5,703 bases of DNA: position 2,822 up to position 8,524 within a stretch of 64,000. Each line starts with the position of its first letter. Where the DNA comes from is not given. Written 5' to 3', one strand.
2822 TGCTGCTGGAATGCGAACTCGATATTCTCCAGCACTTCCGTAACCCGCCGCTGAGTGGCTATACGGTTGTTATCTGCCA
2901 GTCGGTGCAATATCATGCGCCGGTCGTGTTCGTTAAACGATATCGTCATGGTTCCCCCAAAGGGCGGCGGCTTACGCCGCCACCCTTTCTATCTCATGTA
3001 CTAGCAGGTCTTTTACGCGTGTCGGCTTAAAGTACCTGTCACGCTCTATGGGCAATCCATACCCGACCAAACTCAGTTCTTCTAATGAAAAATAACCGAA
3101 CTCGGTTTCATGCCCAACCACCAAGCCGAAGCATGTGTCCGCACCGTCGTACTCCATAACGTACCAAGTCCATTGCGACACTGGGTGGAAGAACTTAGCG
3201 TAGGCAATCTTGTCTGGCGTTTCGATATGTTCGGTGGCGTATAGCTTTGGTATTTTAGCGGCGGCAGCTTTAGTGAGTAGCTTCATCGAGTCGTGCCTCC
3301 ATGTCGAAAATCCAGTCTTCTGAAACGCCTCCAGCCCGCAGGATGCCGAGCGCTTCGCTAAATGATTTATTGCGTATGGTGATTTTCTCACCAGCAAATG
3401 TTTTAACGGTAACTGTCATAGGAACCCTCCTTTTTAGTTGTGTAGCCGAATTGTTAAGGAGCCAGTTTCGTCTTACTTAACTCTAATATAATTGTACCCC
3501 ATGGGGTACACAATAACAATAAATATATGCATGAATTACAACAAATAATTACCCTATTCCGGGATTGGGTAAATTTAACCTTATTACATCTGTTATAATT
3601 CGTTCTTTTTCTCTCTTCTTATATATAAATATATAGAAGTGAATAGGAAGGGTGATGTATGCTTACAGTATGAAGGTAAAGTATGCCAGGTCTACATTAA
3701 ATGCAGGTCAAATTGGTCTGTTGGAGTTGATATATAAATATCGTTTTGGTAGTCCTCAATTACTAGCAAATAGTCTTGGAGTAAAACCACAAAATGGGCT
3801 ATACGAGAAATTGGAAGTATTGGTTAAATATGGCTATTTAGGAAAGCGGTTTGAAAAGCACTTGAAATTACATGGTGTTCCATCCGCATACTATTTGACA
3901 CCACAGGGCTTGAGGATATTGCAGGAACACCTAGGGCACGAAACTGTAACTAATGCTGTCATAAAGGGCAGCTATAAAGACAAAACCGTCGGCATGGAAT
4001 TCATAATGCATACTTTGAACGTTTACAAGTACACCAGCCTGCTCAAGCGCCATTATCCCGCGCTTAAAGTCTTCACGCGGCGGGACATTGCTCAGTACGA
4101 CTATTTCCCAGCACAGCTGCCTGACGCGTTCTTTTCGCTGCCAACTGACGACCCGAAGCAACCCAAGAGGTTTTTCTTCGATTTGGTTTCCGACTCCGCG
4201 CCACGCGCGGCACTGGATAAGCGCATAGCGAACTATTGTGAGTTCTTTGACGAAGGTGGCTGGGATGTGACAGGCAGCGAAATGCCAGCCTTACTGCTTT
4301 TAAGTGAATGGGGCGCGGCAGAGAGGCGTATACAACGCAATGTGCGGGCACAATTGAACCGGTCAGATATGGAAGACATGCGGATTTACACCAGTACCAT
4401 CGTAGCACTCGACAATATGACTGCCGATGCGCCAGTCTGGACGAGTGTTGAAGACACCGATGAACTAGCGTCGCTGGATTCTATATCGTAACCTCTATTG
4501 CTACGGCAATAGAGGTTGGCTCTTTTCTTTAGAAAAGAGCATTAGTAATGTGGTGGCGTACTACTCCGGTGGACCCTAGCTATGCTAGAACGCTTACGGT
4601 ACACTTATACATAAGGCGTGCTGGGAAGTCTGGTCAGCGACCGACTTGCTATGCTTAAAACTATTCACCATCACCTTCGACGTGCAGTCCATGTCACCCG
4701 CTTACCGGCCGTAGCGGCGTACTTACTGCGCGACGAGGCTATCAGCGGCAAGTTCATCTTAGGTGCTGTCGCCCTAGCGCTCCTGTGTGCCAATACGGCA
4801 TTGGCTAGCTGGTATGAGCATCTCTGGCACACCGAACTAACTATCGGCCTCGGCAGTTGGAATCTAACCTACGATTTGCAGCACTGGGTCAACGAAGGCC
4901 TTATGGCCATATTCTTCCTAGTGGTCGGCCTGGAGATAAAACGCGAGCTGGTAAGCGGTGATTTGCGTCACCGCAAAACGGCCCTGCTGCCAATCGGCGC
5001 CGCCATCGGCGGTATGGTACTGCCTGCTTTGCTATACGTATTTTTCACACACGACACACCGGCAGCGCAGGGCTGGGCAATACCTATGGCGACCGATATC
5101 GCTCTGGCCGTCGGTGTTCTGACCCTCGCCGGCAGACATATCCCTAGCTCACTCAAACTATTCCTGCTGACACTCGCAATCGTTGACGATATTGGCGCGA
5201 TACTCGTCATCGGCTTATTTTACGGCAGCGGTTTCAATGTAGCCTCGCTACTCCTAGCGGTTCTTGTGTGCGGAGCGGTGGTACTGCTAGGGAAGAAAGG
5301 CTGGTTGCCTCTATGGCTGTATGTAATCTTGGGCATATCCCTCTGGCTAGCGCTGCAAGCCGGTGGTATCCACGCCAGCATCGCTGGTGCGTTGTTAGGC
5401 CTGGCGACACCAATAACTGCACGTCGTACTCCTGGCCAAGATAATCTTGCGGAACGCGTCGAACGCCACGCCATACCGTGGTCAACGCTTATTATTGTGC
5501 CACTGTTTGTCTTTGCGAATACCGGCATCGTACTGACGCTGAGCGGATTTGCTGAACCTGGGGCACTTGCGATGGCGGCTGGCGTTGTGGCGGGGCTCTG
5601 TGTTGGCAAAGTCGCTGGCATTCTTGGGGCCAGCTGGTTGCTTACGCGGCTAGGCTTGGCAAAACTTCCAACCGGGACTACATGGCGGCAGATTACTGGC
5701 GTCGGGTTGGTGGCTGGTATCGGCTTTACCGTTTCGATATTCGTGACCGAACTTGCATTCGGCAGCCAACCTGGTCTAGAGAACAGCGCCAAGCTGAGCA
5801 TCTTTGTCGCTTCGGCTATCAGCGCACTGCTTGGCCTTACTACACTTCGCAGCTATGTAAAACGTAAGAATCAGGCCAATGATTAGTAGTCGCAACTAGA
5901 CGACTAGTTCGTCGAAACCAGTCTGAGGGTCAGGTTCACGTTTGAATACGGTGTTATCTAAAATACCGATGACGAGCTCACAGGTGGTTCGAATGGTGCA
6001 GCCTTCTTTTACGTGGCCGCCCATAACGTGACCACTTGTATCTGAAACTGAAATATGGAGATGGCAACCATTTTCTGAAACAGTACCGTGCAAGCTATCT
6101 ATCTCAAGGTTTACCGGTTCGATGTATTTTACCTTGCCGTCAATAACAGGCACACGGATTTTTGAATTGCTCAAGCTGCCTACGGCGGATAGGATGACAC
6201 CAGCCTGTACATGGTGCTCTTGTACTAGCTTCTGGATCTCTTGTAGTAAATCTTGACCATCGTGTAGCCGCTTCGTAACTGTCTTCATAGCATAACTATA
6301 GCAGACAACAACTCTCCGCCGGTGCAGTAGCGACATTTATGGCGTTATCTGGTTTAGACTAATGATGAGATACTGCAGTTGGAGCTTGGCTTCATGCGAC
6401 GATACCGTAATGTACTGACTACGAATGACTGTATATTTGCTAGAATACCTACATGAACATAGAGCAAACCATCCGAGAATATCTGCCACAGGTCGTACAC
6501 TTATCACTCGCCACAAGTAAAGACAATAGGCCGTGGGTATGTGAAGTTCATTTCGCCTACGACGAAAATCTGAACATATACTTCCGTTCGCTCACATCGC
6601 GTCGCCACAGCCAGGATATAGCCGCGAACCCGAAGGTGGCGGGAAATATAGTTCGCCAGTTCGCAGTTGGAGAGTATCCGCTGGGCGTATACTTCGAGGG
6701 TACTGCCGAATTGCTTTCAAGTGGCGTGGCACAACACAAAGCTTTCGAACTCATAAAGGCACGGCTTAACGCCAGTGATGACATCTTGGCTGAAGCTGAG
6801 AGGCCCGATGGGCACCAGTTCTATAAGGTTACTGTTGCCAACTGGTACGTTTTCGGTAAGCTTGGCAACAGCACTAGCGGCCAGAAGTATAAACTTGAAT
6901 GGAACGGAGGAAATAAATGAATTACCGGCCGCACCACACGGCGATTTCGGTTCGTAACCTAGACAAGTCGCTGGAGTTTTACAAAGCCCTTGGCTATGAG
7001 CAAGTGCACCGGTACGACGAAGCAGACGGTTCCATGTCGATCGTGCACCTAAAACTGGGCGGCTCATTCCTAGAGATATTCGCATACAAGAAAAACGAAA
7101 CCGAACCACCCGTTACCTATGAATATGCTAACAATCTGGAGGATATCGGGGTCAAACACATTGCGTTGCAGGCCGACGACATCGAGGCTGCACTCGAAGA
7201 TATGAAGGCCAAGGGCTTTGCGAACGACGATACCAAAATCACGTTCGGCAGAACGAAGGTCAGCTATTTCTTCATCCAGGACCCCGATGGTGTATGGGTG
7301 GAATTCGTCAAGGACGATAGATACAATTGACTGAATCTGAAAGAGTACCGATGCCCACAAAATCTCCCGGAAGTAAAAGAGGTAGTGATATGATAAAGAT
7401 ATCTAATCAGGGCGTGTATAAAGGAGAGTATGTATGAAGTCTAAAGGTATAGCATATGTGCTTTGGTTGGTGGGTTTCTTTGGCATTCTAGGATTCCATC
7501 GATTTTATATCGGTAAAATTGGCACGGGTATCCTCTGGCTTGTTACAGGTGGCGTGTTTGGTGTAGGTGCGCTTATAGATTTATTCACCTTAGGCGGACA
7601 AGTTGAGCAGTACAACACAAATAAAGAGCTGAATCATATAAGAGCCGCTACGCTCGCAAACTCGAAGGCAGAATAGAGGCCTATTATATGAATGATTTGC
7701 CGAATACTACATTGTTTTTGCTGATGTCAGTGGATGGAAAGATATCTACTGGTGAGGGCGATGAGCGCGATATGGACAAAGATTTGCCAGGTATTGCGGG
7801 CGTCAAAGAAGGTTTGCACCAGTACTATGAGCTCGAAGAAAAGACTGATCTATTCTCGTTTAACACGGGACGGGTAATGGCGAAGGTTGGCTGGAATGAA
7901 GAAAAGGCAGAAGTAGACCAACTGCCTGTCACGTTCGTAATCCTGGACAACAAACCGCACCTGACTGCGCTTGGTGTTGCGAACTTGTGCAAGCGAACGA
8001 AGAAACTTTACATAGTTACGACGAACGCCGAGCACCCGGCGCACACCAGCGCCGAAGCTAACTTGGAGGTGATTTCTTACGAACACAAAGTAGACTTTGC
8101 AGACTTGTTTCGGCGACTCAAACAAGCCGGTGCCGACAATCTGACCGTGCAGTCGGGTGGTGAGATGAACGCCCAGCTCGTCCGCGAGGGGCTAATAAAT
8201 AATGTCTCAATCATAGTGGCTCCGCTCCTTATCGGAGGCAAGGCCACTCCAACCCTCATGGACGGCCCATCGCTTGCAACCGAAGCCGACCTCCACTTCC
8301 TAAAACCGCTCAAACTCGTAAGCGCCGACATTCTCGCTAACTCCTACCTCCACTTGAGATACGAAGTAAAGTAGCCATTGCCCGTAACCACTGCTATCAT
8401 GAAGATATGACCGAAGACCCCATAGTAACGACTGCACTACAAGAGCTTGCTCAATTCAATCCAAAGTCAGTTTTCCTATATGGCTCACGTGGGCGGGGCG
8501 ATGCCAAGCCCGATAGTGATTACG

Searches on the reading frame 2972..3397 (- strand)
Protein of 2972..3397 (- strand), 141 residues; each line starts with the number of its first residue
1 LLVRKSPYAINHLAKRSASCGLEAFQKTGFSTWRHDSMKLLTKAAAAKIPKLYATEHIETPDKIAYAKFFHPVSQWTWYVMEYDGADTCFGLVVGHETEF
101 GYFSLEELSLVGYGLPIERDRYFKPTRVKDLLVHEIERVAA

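Call 22: search_protein_families(library=pfam, proteins=[window:2972-3397:-], max_evalue=0.001)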
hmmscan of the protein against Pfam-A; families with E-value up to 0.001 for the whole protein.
window:2972-3397:- (141 aa): 1 family
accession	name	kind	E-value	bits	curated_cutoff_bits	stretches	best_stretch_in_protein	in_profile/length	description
PF11171.13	DUF2958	-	1.8e-10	41.5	21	1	41-127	2-95/111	Protein of unknown function (DUF2958)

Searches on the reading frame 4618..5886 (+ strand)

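Call 22: search_protein_families(library=pfam, proteins=[window:4618-5886:+], max_evalue=0.001)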
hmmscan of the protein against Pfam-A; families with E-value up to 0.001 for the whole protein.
window:4618-5886:+ (422 aa): 1 family
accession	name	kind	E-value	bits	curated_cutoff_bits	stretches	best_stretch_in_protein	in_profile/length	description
PF06965.17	Na_H_antiport_1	-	1.1e-130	436.4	23.5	1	36-410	3-374/374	Na+/H+ antiporter 1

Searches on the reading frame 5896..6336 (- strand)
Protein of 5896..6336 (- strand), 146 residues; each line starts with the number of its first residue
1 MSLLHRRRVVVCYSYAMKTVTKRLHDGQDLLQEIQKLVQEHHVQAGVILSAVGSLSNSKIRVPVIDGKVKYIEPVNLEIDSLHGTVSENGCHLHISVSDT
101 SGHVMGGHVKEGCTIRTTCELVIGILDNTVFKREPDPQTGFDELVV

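Call 22: search_protein_families(library=pfam, proteins=[window:5896-6336:-], max_evalue=0.001)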
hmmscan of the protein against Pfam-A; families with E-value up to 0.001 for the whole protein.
window:5896-6336:- (146 aa): 1 family
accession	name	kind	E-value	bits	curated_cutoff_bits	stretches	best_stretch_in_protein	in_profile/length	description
PF03479.20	PCC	-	8.2e-28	97.5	25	1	20-127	3-116/117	Plants and Prokaryotes Conserved (PCC) domain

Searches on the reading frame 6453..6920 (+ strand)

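Call 22: search_protein_families(library=pfam, proteins=[window:6453-6920:+], max_evalue=0.001)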
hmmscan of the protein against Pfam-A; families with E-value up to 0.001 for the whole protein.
window:6453-6920:+ (155 aa): 1 family
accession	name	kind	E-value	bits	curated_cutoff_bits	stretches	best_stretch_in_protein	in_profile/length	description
PF01243.27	PNPOx_N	-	6.8e-12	46.3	28.1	1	4-132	2-117/120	Pyridoxamine 5'-phosphate oxidase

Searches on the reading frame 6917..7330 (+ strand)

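Call 22: search_protein_families(library=pfam, proteins=[window:6917-7330:+], max_evalue=0.001)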
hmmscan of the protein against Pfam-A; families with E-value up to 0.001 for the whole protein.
window:6917-7330:+ (137 aa): 3 families
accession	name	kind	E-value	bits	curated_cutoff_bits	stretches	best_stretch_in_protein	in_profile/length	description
PF00903.31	Glyoxalase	-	8.7e-18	65.3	20.6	1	5-130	2-121/121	Glyoxalase/Bleomycin resistance protein/Dioxygenase superfamily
PF13669.12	Glyoxalase_4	-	3.5e-13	50.2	27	1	6-114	1-104/109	Glyoxalase/Bleomycin resistance protein/Dioxygenase superfamily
PF13468.12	Glyoxalase_3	-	1.5e-07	32.1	25.1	1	6-117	2-115/176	Glyoxalase-like domain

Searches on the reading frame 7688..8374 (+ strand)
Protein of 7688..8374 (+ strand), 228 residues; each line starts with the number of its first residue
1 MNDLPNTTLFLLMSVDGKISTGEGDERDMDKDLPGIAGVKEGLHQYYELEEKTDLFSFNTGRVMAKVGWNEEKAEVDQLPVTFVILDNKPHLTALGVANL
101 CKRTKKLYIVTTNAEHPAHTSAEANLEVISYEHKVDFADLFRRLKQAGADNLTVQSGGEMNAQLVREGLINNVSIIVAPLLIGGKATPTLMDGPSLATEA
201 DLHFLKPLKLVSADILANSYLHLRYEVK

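Call 22: search_protein_families(library=pfam, proteins=[window:7688-8374:+], max_evalue=0.001)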
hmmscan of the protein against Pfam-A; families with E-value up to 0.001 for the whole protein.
window:7688-8374:+ (228 aa): 1 family
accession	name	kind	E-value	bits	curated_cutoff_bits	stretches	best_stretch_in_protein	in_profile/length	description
PF01872.23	RibD_C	-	2.8e-21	76.7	24.1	1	8-200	4-181/197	RibD C-terminal domain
